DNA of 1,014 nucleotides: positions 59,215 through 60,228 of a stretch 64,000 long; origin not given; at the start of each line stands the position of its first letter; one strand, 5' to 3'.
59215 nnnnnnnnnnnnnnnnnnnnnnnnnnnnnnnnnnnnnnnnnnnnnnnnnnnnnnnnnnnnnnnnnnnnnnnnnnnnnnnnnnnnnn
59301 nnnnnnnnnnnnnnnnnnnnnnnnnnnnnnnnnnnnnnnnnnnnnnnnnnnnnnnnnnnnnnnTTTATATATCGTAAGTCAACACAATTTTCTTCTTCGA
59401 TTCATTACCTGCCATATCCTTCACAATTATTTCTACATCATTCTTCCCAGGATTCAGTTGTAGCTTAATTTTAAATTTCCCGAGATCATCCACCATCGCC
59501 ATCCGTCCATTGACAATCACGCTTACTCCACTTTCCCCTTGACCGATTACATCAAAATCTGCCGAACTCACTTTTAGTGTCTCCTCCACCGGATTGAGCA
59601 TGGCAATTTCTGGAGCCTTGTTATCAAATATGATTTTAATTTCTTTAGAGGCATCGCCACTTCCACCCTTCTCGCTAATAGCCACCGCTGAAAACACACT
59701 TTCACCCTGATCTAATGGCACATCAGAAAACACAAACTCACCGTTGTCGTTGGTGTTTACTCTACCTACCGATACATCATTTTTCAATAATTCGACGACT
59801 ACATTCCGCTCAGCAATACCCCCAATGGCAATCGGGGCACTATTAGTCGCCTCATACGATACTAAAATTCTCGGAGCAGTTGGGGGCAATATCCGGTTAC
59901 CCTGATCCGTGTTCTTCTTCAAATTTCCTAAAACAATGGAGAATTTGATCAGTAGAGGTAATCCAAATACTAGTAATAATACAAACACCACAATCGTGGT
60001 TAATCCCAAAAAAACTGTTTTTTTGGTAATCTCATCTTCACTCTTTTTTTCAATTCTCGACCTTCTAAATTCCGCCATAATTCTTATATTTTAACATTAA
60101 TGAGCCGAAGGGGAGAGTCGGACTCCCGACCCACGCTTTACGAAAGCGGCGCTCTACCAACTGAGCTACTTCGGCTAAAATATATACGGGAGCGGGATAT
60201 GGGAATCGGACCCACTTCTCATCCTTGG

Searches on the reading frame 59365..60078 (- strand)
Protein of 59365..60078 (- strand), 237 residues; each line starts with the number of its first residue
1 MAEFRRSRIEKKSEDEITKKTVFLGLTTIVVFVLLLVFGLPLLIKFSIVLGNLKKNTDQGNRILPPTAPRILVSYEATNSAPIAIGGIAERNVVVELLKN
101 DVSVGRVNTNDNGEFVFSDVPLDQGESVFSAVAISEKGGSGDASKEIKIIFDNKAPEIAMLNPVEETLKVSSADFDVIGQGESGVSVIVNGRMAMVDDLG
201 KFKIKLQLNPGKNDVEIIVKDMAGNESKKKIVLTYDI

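Call 50: search_protein_families(library=pfam, proteins=[window:59365-60078:-], max_evalue=0.01)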
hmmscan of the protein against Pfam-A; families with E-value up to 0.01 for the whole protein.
window:59365-60078:- (237 aa): 4 families
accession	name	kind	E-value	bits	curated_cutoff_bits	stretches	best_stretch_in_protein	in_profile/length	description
PF09136.16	Glucodextran_B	-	4.3e-12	46.2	27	1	156-235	1-81/83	Glucodextranase, domain B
PF17936.7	Big_6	-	5.6e-10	39.8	27.6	1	167-232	7-79/83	Bacterial Ig domain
PF19077.6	Big_13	-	1.6e-05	25.8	27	0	195-234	57-99/102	Bacterial Ig-like domain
PF12733.13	Cadherin-like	-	0.00065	20.5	24.2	0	171-229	27-80/89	Cadherin-like beta sandwich domain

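Call 92: search_protein_families(library=ncbifam, proteins=[window:59365-60078:-], max_evalue=0.001)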
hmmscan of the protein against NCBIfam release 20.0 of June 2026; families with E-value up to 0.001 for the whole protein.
window:59365-60078:- (237 aa): 2 families
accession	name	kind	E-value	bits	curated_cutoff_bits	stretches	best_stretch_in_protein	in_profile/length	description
NF033510.3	Ca_tandemer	repeat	2.4e-06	27.8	50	0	151-227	6-96/96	Ca2+-stabilized repeat-containing adhesin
NF058578.1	CPR_pilus_PamR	equivalog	2.4e-05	23.4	300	1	75-156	64-143/297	pilus system RbmA-like protein PamR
